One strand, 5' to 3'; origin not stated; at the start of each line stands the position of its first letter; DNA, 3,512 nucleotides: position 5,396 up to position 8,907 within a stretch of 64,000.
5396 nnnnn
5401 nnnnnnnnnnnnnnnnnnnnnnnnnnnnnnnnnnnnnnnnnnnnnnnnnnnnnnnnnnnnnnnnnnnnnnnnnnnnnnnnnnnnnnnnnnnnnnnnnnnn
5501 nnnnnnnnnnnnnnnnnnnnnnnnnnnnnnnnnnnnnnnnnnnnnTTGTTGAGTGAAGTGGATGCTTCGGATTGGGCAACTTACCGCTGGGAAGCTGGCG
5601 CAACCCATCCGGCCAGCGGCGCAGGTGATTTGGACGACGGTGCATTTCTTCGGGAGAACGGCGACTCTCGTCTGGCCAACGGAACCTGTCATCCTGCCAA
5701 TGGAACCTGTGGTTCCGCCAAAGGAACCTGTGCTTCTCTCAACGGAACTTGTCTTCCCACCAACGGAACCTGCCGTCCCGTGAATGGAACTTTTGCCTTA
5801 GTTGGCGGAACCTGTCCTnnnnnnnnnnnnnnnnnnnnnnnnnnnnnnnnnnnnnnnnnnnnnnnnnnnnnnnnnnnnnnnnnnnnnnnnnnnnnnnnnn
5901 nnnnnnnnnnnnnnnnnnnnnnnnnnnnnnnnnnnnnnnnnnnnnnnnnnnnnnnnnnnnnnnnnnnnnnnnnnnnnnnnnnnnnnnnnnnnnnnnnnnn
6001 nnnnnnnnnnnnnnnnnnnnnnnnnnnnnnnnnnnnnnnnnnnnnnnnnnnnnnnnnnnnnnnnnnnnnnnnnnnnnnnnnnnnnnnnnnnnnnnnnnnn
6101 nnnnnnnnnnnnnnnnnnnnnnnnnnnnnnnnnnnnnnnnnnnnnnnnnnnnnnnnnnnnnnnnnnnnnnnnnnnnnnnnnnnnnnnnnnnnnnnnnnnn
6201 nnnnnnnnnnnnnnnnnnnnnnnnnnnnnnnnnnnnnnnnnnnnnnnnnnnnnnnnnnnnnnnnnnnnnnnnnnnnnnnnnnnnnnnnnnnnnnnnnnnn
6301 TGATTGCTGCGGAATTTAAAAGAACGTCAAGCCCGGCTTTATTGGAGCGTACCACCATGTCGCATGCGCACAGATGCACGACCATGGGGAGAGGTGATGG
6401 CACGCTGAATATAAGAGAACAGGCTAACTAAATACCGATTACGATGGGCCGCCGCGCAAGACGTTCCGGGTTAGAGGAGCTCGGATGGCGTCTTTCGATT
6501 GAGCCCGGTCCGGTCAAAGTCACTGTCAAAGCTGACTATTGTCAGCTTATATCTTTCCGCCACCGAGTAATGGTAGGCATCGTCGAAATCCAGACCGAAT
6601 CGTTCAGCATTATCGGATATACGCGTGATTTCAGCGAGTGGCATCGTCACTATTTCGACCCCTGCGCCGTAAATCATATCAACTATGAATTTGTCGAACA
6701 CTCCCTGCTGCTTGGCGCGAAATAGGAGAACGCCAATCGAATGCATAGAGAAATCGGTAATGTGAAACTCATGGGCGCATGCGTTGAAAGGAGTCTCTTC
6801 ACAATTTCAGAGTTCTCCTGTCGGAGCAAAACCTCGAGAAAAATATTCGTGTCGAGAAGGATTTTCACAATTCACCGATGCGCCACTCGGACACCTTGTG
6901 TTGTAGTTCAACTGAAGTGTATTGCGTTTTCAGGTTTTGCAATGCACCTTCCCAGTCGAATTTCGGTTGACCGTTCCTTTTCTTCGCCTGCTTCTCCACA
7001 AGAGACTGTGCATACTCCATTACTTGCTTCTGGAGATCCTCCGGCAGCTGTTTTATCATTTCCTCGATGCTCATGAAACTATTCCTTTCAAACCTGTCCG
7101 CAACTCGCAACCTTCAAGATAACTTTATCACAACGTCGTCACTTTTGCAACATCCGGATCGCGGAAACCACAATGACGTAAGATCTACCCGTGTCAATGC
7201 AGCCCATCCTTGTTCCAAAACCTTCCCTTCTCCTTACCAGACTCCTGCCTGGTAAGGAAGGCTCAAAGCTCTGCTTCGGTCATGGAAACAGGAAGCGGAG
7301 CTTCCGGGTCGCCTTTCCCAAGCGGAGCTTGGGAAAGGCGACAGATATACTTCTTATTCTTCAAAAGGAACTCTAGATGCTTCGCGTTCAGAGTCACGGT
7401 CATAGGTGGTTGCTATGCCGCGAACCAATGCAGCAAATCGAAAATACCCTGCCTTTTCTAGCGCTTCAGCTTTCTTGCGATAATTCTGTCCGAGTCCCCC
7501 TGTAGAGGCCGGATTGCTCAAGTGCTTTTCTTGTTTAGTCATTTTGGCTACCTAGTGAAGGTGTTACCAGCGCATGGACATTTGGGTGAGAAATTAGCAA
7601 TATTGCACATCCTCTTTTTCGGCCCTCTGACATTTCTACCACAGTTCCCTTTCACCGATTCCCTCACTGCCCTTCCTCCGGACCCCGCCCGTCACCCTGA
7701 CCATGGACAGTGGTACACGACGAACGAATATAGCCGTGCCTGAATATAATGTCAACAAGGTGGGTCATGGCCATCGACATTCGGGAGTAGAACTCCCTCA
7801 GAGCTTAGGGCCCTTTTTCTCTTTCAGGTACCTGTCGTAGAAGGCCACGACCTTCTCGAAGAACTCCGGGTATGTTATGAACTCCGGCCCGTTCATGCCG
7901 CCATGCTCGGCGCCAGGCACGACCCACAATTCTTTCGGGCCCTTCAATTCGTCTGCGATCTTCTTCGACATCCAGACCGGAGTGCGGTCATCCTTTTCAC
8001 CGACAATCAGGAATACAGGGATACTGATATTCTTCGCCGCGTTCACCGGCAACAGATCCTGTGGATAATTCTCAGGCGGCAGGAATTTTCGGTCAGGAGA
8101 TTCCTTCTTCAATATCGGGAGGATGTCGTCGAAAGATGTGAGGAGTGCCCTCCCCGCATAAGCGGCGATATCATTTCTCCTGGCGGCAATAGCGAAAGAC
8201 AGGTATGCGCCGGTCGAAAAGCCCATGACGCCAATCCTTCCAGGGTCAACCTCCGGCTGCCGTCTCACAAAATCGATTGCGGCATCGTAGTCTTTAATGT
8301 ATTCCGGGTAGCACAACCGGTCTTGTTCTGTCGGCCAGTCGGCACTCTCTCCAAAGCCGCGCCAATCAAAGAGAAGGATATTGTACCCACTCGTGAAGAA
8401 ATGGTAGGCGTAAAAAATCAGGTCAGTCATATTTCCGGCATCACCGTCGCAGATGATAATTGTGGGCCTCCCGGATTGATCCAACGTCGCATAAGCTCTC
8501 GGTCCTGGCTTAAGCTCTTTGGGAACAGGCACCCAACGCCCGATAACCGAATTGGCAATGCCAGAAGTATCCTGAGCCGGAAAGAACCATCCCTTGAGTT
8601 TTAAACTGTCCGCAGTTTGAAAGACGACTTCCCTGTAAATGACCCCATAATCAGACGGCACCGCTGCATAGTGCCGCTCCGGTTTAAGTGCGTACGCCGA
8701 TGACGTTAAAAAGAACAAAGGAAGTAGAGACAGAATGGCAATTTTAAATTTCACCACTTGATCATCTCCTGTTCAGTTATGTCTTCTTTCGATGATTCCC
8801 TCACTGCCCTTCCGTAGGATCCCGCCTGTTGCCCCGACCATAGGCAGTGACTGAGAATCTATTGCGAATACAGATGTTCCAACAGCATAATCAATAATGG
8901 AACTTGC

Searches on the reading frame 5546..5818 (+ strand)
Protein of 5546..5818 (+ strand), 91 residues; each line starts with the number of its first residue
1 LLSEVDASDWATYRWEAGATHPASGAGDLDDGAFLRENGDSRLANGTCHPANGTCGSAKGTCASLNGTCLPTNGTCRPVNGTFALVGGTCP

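Call 8: find_homologous_proteins(query=window:5546-5818:+, max_evalue=0.01)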
Query seq(91 aa): 2 candidates shared short words with the query, none scored E <= 0.01.

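Call 37: search_protein_representatives(protein=window:5546-5818:+)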
Query: 91 residues. Proteins with E-value up to 0.001 (for the whole library): 37; up to 1e-10: 4; up to 1e-30: 0. The best 37 are listed.
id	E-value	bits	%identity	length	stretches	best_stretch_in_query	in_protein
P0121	7.7e-14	68.0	33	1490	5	29-89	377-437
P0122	3.1e-13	66.1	48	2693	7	38-91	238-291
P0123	1.6e-12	63.8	46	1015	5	32-89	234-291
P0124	3.9e-12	62.6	48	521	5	38-89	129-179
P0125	3.3e-09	53.2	36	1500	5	32-89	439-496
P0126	5.8e-09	52.4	34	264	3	32-89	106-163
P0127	1.3e-08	51.3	50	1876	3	38-91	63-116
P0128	1.5e-07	47.8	32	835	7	31-71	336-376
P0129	2.7e-06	43.8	33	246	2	45-90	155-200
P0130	3.9e-06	43.3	34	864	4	18-89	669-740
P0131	4.0e-06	43.3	23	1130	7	24-88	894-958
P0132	6.6e-06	42.6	33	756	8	33-80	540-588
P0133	9.8e-06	42.0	35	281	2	17-84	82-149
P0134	1.1e-05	41.8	37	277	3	39-89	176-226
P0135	1.5e-05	41.5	35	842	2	16-88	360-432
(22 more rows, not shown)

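Call 59: list_cluster_members(proteins=[window:5546-5818:+, window:5553-5780:+, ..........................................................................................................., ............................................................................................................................, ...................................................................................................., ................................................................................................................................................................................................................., window:6029-6208:-])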
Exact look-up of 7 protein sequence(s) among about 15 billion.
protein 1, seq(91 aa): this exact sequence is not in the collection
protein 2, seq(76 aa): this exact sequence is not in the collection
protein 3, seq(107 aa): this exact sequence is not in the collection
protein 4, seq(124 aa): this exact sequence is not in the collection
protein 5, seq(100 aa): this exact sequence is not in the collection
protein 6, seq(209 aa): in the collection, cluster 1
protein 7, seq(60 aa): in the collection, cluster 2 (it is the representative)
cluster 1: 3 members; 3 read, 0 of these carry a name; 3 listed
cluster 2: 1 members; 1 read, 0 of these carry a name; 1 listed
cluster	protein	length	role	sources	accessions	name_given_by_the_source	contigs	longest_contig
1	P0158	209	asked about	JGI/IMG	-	-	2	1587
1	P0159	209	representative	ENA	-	-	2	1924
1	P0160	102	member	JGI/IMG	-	-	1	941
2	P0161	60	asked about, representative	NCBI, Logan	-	-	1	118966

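Call 60: find_encoding_contigs(protein=P0159, flank=5000, max_places=6)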
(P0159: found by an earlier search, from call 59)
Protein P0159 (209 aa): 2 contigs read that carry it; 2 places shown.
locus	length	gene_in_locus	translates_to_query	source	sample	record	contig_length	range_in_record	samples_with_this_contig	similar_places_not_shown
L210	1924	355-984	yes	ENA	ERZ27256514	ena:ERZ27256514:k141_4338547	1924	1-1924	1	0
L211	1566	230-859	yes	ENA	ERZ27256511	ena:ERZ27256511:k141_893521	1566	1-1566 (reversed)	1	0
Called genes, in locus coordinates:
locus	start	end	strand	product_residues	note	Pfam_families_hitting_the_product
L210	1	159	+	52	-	?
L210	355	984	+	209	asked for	PF13568:OMP_b-brl_2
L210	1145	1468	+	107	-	-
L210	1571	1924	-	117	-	?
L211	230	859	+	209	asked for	PF13568:OMP_b-brl_2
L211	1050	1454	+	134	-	-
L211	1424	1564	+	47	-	?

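Call 61: find_encoding_contigs(protein=P0158, flank=5000, max_places=6)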
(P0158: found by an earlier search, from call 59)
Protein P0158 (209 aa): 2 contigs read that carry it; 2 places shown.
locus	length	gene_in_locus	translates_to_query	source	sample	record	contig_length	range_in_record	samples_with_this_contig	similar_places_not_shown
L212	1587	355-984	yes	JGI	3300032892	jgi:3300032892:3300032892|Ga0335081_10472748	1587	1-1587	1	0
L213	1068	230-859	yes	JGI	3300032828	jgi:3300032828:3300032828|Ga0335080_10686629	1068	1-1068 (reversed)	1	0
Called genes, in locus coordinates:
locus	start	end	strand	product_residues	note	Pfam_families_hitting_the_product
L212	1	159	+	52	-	?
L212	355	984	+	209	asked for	PF13568:OMP_b-brl_2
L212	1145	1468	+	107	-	-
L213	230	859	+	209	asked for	PF13568:OMP_b-brl_2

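Call 65: find_homologous_proteins(query=L211:1050-1451:+, max_evalue=0.001)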
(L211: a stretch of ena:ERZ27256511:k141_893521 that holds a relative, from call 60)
Query L211:1050-1451:+: 8000 candidates shared short words with the query, none scored E <= 0.001.

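Call 72: search_protein_families(library=pfam, proteins=[window:5546-5818:+], max_evalue=0.01)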
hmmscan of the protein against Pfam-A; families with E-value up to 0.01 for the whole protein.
window:5546-5818:+ (91 aa): 0 families

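Call 74: search_protein_families(library=phrogs, proteins=[L210:1574-1924:-], max_evalue=0.1)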
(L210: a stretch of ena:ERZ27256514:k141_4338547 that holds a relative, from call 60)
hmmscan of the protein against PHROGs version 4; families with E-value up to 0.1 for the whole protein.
L210:1574-1924:- (117 aa): 0 families

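Call 75: search_protein_families(library=ncbifam, proteins=[L210:1574-1924:-], max_evalue=0.1)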
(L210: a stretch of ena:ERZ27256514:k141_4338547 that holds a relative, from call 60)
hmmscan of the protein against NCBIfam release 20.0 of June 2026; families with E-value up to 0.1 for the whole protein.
L210:1574-1924:- (117 aa): 0 families

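Call 77: find_encoding_contigs(protein=P0161, flank=4000, max_places=6)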
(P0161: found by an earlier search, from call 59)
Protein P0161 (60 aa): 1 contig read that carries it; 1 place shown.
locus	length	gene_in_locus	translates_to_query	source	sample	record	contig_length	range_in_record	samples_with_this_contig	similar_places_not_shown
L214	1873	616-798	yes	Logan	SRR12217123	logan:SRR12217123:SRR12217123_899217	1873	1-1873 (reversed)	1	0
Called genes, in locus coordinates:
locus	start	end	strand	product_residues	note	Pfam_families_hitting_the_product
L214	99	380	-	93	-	-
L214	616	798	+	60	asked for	-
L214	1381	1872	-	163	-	?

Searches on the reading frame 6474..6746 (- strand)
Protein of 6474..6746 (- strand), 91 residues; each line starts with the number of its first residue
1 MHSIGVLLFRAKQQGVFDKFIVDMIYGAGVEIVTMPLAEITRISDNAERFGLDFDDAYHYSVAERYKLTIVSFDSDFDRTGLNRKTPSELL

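Call 72: search_protein_families(library=pfam, proteins=[window:6474-6746:-], max_evalue=0.01)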
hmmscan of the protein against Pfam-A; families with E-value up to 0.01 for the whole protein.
window:6474-6746:- (91 aa): 1 family
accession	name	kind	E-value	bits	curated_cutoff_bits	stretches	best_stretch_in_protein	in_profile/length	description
PF01850.27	PIN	-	3.2e-08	34.7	23.6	1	27-81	64-118/120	PIN domain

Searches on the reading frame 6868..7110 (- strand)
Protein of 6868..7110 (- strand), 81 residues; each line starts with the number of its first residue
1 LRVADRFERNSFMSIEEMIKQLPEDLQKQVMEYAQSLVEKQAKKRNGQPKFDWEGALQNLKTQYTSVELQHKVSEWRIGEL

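Call 72: search_protein_families(library=pfam, proteins=[window:6868-7110:-], max_evalue=0.01)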
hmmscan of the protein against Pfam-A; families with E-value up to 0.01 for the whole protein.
window:6868-7110:- (81 aa): 1 family
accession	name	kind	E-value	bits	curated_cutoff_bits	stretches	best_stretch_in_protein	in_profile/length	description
PF10047.15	DUF2281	-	3.1e-15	57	26.5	1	15-72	2-63/64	Protein of unknown function (DUF2281)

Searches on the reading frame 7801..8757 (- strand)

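Call 72: search_protein_families(library=pfam, proteins=[window:7801-8757:-], max_evalue=0.01)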
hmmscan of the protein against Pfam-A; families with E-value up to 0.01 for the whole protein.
window:7801-8757:- (319 aa): 13 families
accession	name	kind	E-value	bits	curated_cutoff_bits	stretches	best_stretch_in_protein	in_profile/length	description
PF00326.27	Peptidase_S9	-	1.9e-15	57.3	22.6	1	121-313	11-212/213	Prolyl oligopeptidase family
PF12146.15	Hydrolase_4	-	1.4e-13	51.1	27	1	97-196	4-99/239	Serine aminopeptidase, S33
PF00561.26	Abhydrolase_1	-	2.3e-11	44.3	25.8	1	98-196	1-92/245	alpha/beta hydrolase fold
PF02129.25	Peptidase_S15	-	7.6e-10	39.3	23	1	120-195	47-118/262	X-Pro dipeptidyl-peptidase (S15 family)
PF12697.13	Abhydrolase_6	-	2.8e-09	38.4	26.3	1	121-208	20-93/217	Alpha/beta hydrolase family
PF01738.24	DLH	-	5.1e-09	36.5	21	1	154-287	78-188/217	Dienelactone hydrolase family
PF20434.5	BD-FAE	-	2e-07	31.2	26.8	1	148-195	61-111/215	BD-FAE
PF05448.18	AXE1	-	1e-06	28.2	21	1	145-212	148-216/321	Acetyl xylan esterase (AXE1)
PF03959.19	FSH1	-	1.5e-06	28.5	21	1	141-282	72-197/211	Serine hydrolase (FSH1)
PF08840.17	BAAT_C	-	3e-06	27.9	20.9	1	157-199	6-48/210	BAAT / Acyl-CoA thioester hydrolase C terminal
PF10142.15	PhoPQ_related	-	0.00054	19.2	20.3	1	237-318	253-328/367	PhoPQ-activated pathogenicity-related protein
PF07859.19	Abhydrolase_3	-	0.001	19.3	25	1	150-223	45-120/210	alpha/beta hydrolase fold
PF06500.17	FrsA-like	-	0.0058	15.9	22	1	95-186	192-278/414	Esterase FrsA-like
